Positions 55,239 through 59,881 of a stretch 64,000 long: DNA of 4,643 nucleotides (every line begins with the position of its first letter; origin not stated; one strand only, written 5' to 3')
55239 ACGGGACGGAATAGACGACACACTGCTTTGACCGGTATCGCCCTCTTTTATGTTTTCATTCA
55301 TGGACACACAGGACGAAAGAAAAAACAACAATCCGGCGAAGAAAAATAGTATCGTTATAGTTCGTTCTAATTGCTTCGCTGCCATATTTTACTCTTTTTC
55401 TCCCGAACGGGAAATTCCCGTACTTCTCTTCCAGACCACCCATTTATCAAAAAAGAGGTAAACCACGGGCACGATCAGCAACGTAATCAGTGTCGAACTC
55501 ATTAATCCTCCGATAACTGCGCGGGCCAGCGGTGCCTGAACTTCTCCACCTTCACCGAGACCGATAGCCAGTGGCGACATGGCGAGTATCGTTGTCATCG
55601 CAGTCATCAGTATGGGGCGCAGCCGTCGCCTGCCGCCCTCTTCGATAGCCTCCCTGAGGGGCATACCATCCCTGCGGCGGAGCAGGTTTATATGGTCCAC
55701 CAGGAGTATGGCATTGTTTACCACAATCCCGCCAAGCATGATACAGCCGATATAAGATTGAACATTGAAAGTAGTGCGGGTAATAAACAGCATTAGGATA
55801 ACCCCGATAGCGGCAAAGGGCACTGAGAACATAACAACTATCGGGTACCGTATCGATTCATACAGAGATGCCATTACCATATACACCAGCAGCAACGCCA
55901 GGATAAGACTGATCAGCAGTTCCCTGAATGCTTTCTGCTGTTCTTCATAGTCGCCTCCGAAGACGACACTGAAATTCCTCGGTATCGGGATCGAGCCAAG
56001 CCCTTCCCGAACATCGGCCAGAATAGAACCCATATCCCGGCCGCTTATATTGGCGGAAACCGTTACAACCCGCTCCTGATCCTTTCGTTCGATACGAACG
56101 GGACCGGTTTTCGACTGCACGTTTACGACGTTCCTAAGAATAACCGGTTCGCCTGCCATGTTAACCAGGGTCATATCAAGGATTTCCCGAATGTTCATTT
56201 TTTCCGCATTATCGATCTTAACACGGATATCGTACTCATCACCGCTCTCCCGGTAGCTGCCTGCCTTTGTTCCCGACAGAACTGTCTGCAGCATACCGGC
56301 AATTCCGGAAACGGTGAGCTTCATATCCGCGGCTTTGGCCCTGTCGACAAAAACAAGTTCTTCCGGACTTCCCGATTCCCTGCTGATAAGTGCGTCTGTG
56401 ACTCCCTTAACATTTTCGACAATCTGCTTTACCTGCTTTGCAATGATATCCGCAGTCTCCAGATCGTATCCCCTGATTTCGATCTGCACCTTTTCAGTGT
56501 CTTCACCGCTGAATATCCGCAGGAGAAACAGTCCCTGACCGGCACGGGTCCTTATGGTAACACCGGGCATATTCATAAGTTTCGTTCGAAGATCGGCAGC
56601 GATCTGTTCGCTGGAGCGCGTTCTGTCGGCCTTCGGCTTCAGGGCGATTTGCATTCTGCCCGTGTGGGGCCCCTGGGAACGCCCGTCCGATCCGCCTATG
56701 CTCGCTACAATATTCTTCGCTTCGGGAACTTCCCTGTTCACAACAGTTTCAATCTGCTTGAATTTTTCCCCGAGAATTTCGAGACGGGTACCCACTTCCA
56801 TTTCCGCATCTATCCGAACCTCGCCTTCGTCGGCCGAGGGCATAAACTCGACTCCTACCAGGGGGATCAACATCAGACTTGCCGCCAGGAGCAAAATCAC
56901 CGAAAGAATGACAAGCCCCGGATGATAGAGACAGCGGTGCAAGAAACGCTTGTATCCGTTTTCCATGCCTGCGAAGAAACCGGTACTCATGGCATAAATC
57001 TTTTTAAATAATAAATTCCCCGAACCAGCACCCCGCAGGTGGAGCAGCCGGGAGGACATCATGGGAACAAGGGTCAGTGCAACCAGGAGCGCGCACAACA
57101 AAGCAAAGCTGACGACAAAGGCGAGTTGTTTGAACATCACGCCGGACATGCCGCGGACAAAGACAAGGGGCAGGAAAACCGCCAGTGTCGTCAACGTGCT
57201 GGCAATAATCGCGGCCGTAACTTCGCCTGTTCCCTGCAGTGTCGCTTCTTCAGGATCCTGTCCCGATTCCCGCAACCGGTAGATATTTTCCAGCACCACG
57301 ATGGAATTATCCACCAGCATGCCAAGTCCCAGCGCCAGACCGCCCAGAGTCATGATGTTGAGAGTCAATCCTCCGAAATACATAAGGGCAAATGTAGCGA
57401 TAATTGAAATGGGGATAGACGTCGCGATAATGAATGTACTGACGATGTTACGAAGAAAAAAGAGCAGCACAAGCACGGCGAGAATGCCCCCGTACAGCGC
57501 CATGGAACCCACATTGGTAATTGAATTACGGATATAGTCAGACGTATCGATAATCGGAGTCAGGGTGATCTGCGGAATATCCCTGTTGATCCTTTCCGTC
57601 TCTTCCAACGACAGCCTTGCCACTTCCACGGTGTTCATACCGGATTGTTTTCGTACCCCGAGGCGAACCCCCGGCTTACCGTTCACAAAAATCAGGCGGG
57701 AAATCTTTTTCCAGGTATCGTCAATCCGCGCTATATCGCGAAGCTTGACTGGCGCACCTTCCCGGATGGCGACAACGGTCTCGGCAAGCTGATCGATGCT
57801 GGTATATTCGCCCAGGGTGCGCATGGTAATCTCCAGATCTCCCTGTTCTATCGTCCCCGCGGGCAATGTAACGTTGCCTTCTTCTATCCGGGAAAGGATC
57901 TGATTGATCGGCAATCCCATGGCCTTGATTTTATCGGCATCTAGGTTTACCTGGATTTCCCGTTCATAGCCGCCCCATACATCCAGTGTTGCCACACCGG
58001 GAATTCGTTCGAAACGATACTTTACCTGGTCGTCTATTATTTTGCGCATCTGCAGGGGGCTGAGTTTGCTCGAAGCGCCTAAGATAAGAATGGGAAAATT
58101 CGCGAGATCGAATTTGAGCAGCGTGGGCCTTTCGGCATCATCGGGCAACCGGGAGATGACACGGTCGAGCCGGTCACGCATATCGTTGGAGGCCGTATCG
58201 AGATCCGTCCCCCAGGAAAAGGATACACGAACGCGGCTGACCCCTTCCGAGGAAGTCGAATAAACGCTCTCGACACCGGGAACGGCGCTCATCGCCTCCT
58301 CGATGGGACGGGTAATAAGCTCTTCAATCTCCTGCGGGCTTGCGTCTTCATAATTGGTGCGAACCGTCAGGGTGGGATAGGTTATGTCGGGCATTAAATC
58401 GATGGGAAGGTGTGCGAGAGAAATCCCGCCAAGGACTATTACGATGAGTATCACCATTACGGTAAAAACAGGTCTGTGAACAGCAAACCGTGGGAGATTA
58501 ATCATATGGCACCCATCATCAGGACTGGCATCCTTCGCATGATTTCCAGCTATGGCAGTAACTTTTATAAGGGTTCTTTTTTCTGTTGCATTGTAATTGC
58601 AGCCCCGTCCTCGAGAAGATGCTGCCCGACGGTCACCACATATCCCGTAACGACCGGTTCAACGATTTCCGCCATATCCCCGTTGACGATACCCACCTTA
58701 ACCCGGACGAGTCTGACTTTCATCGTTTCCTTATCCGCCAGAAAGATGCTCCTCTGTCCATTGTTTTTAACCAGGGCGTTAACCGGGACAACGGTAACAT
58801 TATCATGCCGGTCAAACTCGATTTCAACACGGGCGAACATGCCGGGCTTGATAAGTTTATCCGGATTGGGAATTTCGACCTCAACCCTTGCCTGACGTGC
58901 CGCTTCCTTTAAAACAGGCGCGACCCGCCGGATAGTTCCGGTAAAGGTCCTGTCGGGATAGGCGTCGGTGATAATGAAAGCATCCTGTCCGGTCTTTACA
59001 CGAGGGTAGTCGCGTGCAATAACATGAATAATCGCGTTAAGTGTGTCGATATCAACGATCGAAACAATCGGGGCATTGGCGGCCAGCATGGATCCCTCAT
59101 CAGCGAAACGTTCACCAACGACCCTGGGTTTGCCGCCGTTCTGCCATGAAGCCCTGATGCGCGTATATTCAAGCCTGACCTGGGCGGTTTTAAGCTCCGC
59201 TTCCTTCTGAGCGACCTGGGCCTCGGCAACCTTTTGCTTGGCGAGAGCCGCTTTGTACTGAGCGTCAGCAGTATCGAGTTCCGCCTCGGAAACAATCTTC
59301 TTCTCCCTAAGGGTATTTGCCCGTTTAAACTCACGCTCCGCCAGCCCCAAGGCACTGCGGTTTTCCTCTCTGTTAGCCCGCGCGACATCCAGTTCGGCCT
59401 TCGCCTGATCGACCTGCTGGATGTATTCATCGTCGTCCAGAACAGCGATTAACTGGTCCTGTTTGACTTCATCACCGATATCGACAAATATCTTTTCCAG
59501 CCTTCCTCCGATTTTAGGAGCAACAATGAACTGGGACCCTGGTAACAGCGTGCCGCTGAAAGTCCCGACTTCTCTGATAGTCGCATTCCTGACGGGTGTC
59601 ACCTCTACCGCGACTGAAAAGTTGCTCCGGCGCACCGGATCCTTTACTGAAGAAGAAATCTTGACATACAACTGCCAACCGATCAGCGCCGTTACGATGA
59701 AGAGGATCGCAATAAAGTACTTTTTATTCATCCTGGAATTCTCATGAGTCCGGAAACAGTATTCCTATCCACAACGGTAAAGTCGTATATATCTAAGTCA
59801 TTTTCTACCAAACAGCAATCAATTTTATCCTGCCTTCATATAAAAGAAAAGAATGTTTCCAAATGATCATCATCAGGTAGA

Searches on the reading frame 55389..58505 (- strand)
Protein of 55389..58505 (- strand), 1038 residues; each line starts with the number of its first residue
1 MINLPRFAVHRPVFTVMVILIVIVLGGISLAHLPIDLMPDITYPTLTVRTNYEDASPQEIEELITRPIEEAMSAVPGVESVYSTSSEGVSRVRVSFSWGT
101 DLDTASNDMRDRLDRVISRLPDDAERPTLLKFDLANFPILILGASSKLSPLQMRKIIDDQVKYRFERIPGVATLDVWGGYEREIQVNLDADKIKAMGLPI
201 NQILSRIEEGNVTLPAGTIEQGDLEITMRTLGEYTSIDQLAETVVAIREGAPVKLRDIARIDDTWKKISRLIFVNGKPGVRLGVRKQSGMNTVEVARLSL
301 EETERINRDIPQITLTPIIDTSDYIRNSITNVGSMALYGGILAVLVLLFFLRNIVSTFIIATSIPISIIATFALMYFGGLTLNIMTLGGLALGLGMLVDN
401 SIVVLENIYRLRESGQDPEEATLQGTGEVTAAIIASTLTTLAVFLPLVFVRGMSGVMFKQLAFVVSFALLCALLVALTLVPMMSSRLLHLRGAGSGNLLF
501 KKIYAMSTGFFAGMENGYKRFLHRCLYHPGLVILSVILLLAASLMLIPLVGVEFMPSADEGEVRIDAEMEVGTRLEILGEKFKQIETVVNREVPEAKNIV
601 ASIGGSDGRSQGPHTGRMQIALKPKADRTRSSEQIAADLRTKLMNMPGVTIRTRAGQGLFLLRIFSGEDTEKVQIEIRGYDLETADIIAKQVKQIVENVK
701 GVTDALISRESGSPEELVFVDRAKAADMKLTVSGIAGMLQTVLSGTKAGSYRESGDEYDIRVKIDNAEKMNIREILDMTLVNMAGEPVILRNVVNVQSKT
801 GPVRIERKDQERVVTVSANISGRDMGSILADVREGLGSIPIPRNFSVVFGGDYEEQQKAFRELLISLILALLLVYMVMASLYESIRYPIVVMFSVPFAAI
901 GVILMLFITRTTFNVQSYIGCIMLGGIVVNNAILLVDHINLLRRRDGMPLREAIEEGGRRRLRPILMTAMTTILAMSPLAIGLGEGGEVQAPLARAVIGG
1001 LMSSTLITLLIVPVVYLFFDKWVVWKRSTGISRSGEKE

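Call 63: search_protein_families(library=pfam, proteins=[window:55389-58505:-], max_evalue=0.00001)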
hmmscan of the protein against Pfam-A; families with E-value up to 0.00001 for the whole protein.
window:55389-58505:- (1038 aa): 3 families
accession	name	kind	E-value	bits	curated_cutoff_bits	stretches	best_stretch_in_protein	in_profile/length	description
PF00873.25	ACR_tran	-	3.3e-261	869.7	28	1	6-1019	3-1020/1021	AcrB/AcrD/AcrF family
PF03176.21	MMPL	-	6e-11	42.3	20.5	1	332-482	145-297/333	MMPL family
PF02355.23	SecD_SecF_C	-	1.6e-06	28.1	20.5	1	858-1017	28-184/189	Protein export membrane protein SecD/SecF, C-terminal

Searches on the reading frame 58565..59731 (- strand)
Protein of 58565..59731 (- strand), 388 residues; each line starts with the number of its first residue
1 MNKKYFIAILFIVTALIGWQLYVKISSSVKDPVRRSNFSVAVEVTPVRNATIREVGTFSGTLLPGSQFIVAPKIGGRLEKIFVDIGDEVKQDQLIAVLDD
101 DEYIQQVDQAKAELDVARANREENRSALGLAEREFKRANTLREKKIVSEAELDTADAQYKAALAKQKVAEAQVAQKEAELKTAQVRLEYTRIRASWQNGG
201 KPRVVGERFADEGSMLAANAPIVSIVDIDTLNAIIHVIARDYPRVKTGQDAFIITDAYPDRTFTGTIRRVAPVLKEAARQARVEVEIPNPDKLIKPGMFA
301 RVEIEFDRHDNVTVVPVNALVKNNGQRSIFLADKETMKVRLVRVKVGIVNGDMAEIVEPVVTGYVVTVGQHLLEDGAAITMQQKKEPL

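Call 63: search_protein_families(library=pfam, proteins=[window:58565-59731:-], max_evalue=0.00001)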
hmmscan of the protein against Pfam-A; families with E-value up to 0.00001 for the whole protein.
window:58565-59731:- (388 aa): 3 families
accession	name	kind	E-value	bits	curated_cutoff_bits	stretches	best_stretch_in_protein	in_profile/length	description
PF16576.10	HlyD_D23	-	3.4e-25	89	30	1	69-300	21-214/214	Barrel-sandwich domain of CusB or HlyD membrane-fusion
PF13437.12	HlyD_3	-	7.5e-12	46.4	22.2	1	207-297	12-106/106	HlyD family secretion protein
PF13533.13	Biotin_lipoyl_2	-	3.1e-06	27.3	29.8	0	70-99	3-32/32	Biotin-lipoyl like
